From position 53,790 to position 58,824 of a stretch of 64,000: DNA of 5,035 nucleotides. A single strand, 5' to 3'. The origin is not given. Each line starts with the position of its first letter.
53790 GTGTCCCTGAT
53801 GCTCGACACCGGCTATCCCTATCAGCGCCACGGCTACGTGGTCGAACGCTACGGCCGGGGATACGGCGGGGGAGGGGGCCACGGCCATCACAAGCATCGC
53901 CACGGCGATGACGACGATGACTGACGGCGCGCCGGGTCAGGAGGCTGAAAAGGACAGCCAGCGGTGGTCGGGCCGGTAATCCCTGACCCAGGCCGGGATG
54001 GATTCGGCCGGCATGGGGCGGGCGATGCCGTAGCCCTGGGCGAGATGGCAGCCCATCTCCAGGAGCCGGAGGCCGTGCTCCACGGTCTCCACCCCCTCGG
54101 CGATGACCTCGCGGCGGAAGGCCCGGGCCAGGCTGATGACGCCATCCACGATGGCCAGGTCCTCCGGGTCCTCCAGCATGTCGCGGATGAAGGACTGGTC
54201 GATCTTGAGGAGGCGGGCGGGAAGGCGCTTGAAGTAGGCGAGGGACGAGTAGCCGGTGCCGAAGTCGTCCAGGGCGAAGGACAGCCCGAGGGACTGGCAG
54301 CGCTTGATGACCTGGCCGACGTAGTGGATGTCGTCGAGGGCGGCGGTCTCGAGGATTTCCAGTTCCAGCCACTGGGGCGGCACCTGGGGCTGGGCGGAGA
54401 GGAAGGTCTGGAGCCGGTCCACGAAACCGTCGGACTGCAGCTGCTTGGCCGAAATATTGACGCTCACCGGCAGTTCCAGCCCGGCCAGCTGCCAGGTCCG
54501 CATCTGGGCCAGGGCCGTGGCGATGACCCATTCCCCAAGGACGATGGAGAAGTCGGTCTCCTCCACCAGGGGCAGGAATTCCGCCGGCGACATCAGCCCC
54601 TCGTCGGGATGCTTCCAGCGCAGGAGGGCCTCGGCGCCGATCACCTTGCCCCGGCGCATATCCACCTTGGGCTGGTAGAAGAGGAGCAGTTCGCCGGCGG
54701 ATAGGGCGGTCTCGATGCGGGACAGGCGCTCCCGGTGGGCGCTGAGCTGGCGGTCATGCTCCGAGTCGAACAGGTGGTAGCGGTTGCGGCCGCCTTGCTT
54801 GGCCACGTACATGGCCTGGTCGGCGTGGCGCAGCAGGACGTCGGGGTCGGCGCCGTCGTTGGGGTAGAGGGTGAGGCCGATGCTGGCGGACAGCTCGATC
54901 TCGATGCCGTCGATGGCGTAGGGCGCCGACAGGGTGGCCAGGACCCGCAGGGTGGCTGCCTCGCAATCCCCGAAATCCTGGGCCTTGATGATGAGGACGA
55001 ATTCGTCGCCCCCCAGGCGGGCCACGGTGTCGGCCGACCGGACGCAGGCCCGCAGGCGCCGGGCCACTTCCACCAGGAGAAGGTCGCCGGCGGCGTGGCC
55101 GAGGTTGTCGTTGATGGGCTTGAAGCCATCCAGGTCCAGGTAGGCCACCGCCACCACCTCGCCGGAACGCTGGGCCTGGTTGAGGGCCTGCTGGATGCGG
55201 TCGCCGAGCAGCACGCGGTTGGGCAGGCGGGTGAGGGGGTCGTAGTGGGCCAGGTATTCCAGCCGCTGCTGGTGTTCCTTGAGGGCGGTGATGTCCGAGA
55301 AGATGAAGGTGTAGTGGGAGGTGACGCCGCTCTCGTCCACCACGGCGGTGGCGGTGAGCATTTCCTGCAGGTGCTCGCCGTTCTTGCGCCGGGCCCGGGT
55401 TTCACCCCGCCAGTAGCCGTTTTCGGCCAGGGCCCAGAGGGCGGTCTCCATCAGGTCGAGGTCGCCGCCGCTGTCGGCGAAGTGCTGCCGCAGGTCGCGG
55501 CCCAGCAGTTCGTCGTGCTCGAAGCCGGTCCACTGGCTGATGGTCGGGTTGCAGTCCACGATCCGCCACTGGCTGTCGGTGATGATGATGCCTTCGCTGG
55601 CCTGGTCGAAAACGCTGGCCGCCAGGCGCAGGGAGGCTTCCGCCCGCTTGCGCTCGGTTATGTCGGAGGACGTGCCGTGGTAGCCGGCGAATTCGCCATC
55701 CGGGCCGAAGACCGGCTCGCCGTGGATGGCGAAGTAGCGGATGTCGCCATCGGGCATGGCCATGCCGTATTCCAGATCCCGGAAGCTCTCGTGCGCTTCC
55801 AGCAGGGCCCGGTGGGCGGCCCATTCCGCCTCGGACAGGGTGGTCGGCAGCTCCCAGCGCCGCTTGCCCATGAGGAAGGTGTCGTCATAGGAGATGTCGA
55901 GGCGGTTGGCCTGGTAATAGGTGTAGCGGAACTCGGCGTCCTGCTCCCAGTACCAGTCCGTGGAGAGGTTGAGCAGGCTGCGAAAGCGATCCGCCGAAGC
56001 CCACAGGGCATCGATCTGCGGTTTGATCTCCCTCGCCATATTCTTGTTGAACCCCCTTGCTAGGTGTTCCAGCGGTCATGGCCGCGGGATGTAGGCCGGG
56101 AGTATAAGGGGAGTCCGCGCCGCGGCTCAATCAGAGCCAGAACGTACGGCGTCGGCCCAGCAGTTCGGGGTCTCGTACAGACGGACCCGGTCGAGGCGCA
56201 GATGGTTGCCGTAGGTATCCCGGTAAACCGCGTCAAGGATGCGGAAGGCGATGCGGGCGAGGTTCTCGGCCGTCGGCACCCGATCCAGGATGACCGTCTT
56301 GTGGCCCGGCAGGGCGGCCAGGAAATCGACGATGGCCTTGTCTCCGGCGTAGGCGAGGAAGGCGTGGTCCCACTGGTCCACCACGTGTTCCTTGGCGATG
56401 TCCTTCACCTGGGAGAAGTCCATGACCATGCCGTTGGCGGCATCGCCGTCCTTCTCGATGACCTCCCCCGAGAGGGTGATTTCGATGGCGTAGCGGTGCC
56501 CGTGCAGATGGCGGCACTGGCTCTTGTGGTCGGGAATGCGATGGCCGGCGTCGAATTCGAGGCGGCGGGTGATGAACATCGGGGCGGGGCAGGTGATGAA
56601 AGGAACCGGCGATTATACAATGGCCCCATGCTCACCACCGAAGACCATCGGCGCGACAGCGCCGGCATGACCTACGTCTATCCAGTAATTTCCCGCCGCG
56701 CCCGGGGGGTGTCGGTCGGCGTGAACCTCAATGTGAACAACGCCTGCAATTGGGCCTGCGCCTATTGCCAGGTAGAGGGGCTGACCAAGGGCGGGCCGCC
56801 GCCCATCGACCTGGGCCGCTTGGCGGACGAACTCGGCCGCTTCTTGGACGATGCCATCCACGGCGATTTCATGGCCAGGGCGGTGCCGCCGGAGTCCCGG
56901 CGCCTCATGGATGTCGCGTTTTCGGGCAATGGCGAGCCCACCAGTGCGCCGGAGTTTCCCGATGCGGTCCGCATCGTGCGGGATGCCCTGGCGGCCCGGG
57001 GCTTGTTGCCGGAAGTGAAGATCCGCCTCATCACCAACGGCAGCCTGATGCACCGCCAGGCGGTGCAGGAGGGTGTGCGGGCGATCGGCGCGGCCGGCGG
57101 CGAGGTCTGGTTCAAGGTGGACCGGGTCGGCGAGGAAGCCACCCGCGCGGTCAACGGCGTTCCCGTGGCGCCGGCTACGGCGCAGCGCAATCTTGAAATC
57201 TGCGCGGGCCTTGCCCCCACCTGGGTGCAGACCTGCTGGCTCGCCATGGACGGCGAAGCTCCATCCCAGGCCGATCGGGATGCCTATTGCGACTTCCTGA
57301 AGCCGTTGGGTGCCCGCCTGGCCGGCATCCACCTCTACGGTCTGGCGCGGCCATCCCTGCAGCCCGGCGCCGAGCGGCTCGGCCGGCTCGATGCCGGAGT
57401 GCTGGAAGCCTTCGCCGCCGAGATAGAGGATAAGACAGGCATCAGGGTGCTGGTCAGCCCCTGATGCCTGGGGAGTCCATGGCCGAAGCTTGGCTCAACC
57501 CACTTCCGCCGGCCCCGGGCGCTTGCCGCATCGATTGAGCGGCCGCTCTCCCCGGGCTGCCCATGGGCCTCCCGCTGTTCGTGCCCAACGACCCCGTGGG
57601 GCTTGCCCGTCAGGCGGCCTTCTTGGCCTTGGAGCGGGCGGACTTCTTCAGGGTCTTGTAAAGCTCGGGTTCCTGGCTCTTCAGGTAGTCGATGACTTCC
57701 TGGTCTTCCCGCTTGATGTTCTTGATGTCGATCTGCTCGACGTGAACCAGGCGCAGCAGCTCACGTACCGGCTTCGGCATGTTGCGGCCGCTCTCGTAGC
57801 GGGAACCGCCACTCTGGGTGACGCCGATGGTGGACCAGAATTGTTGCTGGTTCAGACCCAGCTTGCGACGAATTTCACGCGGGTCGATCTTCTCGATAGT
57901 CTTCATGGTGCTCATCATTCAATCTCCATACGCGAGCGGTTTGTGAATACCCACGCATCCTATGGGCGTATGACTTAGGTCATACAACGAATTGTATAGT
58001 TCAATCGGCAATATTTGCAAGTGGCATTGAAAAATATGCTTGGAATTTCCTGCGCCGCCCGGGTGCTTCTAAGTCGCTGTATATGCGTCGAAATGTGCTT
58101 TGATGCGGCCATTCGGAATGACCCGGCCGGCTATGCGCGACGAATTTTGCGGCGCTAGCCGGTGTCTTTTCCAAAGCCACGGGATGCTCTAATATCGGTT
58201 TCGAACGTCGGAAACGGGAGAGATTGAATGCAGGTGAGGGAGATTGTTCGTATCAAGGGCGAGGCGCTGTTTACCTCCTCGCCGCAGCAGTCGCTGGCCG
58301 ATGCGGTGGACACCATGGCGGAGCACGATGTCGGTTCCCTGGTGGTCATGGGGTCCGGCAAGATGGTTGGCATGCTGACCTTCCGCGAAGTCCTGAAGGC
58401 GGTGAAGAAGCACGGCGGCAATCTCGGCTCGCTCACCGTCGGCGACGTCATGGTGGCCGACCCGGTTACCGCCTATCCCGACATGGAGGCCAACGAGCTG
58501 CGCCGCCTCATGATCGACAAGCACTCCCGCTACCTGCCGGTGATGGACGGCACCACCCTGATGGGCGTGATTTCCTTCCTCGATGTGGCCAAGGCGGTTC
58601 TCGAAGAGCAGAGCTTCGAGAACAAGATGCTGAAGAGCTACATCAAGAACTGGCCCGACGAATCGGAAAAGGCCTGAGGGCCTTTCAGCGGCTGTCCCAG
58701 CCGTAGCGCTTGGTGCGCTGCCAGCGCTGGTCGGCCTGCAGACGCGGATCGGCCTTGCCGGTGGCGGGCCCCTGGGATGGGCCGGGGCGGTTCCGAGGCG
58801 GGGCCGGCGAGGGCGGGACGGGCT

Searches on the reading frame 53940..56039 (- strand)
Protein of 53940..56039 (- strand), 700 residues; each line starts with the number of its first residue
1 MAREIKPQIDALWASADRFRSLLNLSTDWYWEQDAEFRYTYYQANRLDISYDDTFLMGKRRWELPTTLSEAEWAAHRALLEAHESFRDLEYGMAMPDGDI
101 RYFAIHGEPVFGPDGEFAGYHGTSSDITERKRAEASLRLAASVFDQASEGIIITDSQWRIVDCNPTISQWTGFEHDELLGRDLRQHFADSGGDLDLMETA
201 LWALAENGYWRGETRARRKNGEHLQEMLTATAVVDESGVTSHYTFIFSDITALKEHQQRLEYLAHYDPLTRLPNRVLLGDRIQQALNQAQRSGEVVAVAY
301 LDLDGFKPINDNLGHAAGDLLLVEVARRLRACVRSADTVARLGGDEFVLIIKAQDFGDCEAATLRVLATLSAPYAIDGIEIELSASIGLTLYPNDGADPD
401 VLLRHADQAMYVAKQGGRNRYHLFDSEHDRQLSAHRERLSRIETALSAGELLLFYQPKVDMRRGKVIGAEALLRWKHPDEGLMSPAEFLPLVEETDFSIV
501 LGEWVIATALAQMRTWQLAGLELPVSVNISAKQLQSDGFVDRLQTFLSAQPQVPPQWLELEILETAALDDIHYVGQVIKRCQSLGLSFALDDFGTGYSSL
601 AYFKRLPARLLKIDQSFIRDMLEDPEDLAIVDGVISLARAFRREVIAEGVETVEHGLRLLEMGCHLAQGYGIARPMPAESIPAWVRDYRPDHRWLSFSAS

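Call 37: search_protein_families(library=pfam, proteins=[window:53940-56039:-], max_evalue=0.001)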
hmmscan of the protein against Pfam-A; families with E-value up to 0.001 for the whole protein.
window:53940-56039:- (700 aa): 7 families
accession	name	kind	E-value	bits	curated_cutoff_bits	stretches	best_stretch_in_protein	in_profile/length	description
PF00563.25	EAL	-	3.6e-71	239.7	31.3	1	441-675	3-236/236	EAL domain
PF00990.26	GGDEF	-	4.7e-47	160.2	23.8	1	264-420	1-161/161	Diguanylate cyclase, GGDEF domain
PF08448.16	PAS_4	-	3e-18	66.5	23.1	2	144-254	1-109/110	PAS fold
PF13426.13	PAS_9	-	5.7e-17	62.3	27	1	149-252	2-103/103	PAS domain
PF08447.18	PAS_3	-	1.7e-11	44.7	25.6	1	161-239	2-81/89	PAS fold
PF00989.32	PAS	-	1.5e-09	38.3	22.6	1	143-250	6-113/113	PAS fold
PF13188.13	PAS_8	-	3.6e-08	33.5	21.8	1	142-189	5-53/65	PAS domain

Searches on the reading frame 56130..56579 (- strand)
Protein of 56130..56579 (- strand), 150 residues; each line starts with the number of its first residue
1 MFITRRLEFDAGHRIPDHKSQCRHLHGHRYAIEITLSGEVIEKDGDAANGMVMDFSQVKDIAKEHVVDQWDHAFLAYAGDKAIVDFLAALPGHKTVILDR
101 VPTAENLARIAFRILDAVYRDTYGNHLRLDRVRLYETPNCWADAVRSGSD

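Call 37: search_protein_families(library=pfam, proteins=[window:56130-56579:-], max_evalue=0.001)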
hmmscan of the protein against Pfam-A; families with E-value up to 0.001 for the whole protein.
window:56130-56579:- (150 aa): 1 family
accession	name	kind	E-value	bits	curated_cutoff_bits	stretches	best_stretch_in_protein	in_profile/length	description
PF01242.24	PTPS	-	1.1e-32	113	22.4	1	3-144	2-118/121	6-pyruvoyl tetrahydropterin synthase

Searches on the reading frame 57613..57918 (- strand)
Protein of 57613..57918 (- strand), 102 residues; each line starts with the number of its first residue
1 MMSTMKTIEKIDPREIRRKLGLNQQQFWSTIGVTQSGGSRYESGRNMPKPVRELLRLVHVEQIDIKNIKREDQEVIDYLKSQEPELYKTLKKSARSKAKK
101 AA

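Call 66: search_protein_families(library=pfam, proteins=[window:57613-57918:-], max_evalue=0.001)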
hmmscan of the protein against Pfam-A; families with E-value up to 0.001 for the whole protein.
window:57613-57918:- (102 aa): 5 families
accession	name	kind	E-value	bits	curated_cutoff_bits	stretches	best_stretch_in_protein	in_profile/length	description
PF22495.2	HTH_92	-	4.5e-27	93.5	27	1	14-58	1-45/45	RsaL-like HTH domain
PF15731.11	MqsA_antitoxin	-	4.6e-05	24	30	1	14-58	75-120/131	Antitoxin component of bacterial toxin-antitoxin system, MqsA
PF12844.13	HTH_19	-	0.00017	21.8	30.2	1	14-51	5-42/64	Helix-turn-helix domain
PF01381.28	HTH_3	-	0.00018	21.9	23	1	14-50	2-38/55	Helix-turn-helix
PF13560.12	HTH_31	-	0.00026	21.7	27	1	14-58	7-51/64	Helix-turn-helix domain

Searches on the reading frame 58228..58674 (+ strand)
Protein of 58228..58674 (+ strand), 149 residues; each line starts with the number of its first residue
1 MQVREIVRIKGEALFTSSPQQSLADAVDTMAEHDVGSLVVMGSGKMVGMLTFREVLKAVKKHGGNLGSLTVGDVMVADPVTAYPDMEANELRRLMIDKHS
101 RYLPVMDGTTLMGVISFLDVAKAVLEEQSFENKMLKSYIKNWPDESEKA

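Call 37: search_protein_families(library=pfam, proteins=[window:58228-58674:+], max_evalue=0.001)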
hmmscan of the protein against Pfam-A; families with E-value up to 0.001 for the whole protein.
window:58228-58674:+ (149 aa): 1 family
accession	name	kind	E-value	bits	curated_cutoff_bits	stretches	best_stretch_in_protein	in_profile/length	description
PF00571.33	CBS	-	6.5e-21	74.8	24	2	71-125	1-56/57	CBS domain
